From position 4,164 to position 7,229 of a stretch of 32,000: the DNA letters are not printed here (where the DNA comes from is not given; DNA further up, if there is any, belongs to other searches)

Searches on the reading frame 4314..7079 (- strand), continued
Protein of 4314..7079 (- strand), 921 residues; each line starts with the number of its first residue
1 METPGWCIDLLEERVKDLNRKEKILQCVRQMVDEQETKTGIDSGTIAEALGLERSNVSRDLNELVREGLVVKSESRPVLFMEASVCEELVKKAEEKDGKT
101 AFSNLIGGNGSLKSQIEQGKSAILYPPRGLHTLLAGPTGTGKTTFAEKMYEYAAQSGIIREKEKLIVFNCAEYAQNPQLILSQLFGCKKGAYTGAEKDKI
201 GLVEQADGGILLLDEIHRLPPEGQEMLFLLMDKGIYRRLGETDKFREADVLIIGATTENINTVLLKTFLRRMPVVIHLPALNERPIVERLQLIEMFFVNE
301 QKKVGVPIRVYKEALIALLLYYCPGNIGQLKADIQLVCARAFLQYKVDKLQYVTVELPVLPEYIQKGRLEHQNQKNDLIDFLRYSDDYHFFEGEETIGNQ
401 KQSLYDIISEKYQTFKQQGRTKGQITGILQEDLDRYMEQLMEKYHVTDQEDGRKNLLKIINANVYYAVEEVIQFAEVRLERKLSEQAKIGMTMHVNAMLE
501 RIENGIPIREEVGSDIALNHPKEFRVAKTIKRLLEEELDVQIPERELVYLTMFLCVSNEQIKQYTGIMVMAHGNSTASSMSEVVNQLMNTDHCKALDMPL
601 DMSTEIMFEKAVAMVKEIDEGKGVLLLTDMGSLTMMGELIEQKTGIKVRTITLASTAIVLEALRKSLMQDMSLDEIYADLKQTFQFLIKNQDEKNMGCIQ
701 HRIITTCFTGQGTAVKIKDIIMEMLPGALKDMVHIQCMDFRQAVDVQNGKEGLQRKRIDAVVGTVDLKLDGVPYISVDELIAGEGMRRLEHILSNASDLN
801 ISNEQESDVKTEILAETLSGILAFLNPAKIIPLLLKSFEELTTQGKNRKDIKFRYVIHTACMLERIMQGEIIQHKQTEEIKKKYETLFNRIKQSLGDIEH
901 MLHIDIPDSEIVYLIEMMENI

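Call 19: find_encoding_contigs(protein=P0008, flank=8000, max_places=3)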
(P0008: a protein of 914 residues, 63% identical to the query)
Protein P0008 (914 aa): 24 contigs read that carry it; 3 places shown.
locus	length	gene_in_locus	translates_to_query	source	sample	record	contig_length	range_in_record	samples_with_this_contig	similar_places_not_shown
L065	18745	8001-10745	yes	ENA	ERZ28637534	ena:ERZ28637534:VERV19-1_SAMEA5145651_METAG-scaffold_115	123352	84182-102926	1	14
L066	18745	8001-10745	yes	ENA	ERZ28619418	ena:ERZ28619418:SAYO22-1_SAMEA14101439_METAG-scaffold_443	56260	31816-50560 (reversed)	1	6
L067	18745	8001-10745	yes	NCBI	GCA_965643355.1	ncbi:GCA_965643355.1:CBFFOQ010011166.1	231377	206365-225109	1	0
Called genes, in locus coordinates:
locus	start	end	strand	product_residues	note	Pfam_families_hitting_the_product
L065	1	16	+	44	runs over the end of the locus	-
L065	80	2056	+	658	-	PF13493:DUF4118, PF13492:GAF_3 (weak), PF00512:HisKA, PF02518:HATPase_c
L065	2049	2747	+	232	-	PF00072:Response_reg, PF00486:Trans_reg_C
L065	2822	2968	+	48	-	PF02575:YbaB_DNA_bd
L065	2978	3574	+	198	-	PF00633:HHH (faint), PF21176:RecR_HhH, PF02132:RecR_ZnF, PF13662:Toprim_4, PF01751:Toprim, PF21175:RecR_C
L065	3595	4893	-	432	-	PF00309:Sigma54_AID, PF04963:Sigma54_CBD, PF04552:Sigma54_DBD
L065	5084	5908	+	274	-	PF00456:Transketolase_N, PF09364:XFP_N (weak), PF00676:E1_dh, PF02775:TPP_enzyme_C (weak), PF13292:DXP_synthase_N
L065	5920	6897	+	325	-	PF02779:Transket_pyr, PF02780:Transketolase_C, PF22613:Transketolase_C_1 (weak)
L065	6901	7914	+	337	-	PF08240:ADH_N, PF16912:Glu_dehyd_C (weak), PF00107:ADH_zinc_N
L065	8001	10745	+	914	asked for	PF00158:Sigma54_activat, PF00004:AAA, PF07724:AAA_2, PF07728:AAA_5, PF13401:AAA_22 (weak), PF00874:PRD, PF03610:EIIA-man, PF00874:PRD, +2 more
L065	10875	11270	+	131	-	PF03610:EIIA-man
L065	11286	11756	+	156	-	PF03830:PTSIIB_sorb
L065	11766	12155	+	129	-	PF03610:EIIA-man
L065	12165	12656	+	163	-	PF03830:PTSIIB_sorb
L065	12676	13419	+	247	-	PF03609:EII-Sor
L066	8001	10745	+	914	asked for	PF00158:Sigma54_activat, PF00004:AAA, PF07724:AAA_2, PF07728:AAA_5, PF13401:AAA_22 (weak), PF00874:PRD, PF03610:EIIA-man, PF00874:PRD, +2 more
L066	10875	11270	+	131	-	PF03610:EIIA-man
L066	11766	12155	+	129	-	PF03610:EIIA-man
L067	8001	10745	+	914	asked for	PF00158:Sigma54_activat, PF00004:AAA, PF07724:AAA_2, PF07728:AAA_5, PF13401:AAA_22 (weak), PF00874:PRD, PF03610:EIIA-man, PF00874:PRD, +2 more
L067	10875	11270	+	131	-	PF03610:EIIA-man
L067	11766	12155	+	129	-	PF03610:EIIA-man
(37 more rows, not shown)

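Call 20: find_encoding_contigs(protein=P0002, flank=8000, max_places=2)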
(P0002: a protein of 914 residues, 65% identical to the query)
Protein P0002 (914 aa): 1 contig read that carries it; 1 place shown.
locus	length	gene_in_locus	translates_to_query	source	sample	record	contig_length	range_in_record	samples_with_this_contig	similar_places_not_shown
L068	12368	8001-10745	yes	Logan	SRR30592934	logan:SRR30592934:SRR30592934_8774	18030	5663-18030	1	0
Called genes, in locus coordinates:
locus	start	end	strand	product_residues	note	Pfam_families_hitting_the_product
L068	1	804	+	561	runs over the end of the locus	PF13687:DUF4153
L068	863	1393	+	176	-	PF07670:Gate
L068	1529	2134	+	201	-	PF12917:YfbR-like, PF13023:HD_3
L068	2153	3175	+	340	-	PF10974:DUF2804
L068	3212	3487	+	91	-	PF00708:Acylphosphatase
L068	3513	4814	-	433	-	PF00309:Sigma54_AID, PF04963:Sigma54_CBD, PF04552:Sigma54_DBD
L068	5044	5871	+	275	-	PF00456:Transketolase_N, PF09364:XFP_N (weak), PF00676:E1_dh, PF02775:TPP_enzyme_C (weak), PF13292:DXP_synthase_N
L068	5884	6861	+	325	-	PF02779:Transket_pyr, PF02780:Transketolase_C, PF22613:Transketolase_C_1 (weak)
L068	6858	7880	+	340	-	PF08240:ADH_N, PF16912:Glu_dehyd_C (weak), PF00107:ADH_zinc_N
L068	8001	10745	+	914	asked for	PF00158:Sigma54_activat, PF01078:Mg_chelatase (weak), PF00004:AAA, PF07724:AAA_2 (weak), PF07728:AAA_5, PF00874:PRD, PF03610:EIIA-man, PF00874:PRD, +1 more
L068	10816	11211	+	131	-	PF03610:EIIA-man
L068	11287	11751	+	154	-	PF03830:PTSIIB_sorb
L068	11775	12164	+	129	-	PF03610:EIIA-man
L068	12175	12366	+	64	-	?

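Call 21: find_encoding_contigs(protein=P0007, flank=8000, max_places=2)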
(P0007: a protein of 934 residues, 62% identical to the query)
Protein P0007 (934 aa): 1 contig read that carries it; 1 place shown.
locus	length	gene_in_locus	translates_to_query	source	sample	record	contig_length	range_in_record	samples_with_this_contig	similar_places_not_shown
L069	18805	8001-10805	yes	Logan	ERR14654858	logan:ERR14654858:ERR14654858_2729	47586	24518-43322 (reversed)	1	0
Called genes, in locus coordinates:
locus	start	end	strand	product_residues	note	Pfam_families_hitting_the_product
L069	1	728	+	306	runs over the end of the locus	PF03547:Mem_trans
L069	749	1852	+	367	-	PF00465:Fe-ADH, PF13685:Fe-ADH_2, PF25137:ADH_Fe_C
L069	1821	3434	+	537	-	PF07969:Amidohydro_3, PF01979:Amidohydro_1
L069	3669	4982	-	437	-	PF00309:Sigma54_AID, PF04963:Sigma54_CBD, PF04552:Sigma54_DBD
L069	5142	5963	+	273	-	PF09364:XFP_N, PF00456:Transketolase_N, PF00676:E1_dh, PF02775:TPP_enzyme_C, PF13292:DXP_synthase_N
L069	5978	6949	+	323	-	PF02779:Transket_pyr, PF02780:Transketolase_C, PF22613:Transketolase_C_1 (faint)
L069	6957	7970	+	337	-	PF08240:ADH_N, PF16912:Glu_dehyd_C (weak), PF00107:ADH_zinc_N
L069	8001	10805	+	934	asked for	PF00158:Sigma54_activat, PF00004:AAA, PF01078:Mg_chelatase (weak), PF07724:AAA_2 (weak), PF07728:AAA_5, PF00874:PRD, PF03610:EIIA-man, PF00874:PRD, +1 more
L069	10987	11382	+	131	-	PF03610:EIIA-man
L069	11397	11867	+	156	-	PF03830:PTSIIB_sorb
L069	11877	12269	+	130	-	PF03610:EIIA-man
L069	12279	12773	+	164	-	PF03830:PTSIIB_sorb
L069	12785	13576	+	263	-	PF03609:EII-Sor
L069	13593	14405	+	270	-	PF03613:EIID-AGA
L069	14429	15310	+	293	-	PF01116:F_bP_aldolase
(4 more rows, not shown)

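Call 28: find_related_loci(query=A2, collection=metagenome_contigs, flank=6000)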
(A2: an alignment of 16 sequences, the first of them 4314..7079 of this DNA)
Query A2 (921 aa) in metagenome_contigs; peptide patterns used: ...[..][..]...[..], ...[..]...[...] (x = any residue, [..] = any of these).
600 stretches matched a pattern (row limit reached: there are more); 433 encode a relative of the query (tblastn E <= 1e-3); the best 80 are kept; 80 distinct loci.
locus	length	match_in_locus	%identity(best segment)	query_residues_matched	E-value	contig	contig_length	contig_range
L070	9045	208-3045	43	15-919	0e+0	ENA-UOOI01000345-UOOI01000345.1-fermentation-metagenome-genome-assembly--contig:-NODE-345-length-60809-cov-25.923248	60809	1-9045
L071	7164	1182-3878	46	26-918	0e+0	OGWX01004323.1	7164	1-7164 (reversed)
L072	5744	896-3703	39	18-918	0e+0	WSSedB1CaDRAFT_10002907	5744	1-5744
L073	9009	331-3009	40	37-919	0e+0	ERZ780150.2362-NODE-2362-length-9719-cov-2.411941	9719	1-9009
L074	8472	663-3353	38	18-918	0e+0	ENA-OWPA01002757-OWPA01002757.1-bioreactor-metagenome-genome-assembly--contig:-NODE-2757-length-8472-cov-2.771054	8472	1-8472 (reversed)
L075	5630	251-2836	39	50-918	0e+0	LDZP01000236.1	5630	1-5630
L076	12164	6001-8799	37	18-918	2e-180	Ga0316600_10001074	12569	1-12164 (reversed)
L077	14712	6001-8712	37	18-920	4e-180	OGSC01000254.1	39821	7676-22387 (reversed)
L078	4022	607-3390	36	18-919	0e+0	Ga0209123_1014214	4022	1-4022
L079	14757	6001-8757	37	18-919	4e-179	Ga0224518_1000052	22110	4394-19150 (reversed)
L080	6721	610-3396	36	12-918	2e-180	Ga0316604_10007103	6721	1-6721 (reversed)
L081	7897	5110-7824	37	20-918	7e-175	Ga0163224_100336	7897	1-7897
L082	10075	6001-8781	36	16-916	2e-173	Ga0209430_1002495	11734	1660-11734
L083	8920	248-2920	36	35-918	2e-170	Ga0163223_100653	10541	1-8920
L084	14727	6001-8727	37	20-919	0e+0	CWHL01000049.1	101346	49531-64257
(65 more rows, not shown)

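Call 34: find_encoding_contigs(protein=P0011, flank=8000, max_places=1)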
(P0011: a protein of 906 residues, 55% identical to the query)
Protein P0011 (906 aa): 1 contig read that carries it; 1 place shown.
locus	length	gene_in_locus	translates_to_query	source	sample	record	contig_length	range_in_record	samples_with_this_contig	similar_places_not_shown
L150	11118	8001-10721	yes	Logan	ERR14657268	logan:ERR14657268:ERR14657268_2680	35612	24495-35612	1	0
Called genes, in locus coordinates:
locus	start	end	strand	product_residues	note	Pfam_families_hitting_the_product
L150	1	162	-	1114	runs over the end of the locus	PF00989:PAS (faint), PF08448:PAS_4 (faint), PF13188:PAS_8 (faint), PF13426:PAS_9 (faint), PF00990:GGDEF, PF00563:EAL, PF08447:PAS_3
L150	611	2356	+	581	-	PF01336:tRNA_anti-codon, PF00152:tRNA-synt_2, PF02938:GAD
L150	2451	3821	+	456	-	PF03741:TerC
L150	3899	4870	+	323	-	PF07804:HipA_C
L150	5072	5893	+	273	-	PF00456:Transketolase_N, PF09364:XFP_N, PF00676:E1_dh, PF02775:TPP_enzyme_C, PF13292:DXP_synthase_N (weak)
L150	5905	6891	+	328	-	PF02779:Transket_pyr, PF02780:Transketolase_C, PF22613:Transketolase_C_1 (faint)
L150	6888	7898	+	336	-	PF08240:ADH_N, PF16912:Glu_dehyd_C (faint), PF00107:ADH_zinc_N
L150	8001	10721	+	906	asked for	PF00158:Sigma54_activat, PF01078:Mg_chelatase (weak), PF07724:AAA_2 (weak), PF07728:AAA_5 (weak), PF00004:AAA, PF00874:PRD, PF03610:EIIA-man, PF00874:PRD, +1 more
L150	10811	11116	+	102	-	?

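Call 35: find_encoding_contigs(protein=P0014, flank=8000, max_places=1)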
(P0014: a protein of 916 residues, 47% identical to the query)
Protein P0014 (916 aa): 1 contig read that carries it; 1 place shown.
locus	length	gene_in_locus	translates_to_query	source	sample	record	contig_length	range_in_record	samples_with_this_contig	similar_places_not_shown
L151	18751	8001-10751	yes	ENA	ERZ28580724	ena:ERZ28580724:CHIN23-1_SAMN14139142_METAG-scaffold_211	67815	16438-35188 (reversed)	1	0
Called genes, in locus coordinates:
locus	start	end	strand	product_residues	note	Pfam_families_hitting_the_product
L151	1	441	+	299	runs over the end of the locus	PF22842:Pel9A-like_beta_helix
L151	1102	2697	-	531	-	PF02368:Big_2, PF26182:Ig_NUP210_5th (faint), PF26918:Ig_Eae (faint), PF02368:Big_2, PF03734:YkuD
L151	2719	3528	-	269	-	PF08282:Hydrolase_3, PF05116:S6PP, PF00702:Hydrolase (weak)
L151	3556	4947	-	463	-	PF01336:tRNA_anti-codon, PF00152:tRNA-synt_2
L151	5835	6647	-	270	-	PF04454:Linocin_M18, PF09950:Major_capside (faint)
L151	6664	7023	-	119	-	PF22277:EncFtn-like (faint)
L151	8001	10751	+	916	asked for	PF00158:Sigma54_activat, PF00004:AAA, PF07724:AAA_2, PF07728:AAA_5, PF13401:AAA_22 (faint), PF00874:PRD, PF03610:EIIA-man, PF00874:PRD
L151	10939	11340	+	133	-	PF03610:EIIA-man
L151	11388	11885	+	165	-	PF03830:PTSIIB_sorb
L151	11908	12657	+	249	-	PF03609:EII-Sor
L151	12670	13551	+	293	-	PF03613:EIID-AGA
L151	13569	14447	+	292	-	PF01116:F_bP_aldolase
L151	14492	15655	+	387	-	PF00465:Fe-ADH, PF13685:Fe-ADH_2 (weak), PF25137:ADH_Fe_C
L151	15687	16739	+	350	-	PF08240:ADH_N, PF00107:ADH_zinc_N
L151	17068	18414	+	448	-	-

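Call 36: find_encoding_contigs(protein=P0027, flank=8000, max_places=1)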
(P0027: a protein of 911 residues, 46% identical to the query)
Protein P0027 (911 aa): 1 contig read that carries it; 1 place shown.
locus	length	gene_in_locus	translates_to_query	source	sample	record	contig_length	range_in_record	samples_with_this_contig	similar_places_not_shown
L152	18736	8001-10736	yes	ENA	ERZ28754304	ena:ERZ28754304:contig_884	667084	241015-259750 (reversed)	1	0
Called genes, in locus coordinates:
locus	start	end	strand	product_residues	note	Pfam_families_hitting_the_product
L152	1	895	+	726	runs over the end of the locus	PF13240:Zn_Ribbon_1, PF13248:Zn_ribbon_3 (weak)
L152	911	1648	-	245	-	PF01695:IstB_IS21, PF00308:Bac_DnaA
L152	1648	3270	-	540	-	PF22483:Mu-transpos_C_2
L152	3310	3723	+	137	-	-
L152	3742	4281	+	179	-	-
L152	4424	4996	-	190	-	PF03432:Relaxase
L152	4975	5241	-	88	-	PF19807:DUF6290 (faint)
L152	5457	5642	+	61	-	PF12728:HTH_17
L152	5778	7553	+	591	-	PF25023:TEN_YD-shell, PF05593:RHS_repeat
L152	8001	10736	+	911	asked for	PF00004:AAA, PF00158:Sigma54_activat, PF01078:Mg_chelatase (weak), PF07724:AAA_2 (weak), PF07728:AAA_5, PF00874:PRD, PF03610:EIIA-man, PF00874:PRD, +1 more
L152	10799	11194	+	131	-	PF03610:EIIA-man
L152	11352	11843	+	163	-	PF03830:PTSIIB_sorb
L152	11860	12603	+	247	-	PF03609:EII-Sor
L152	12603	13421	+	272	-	PF03613:EIID-AGA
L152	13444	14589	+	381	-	PF01232:Mannitol_dh, PF08125:Mannitol_dh_C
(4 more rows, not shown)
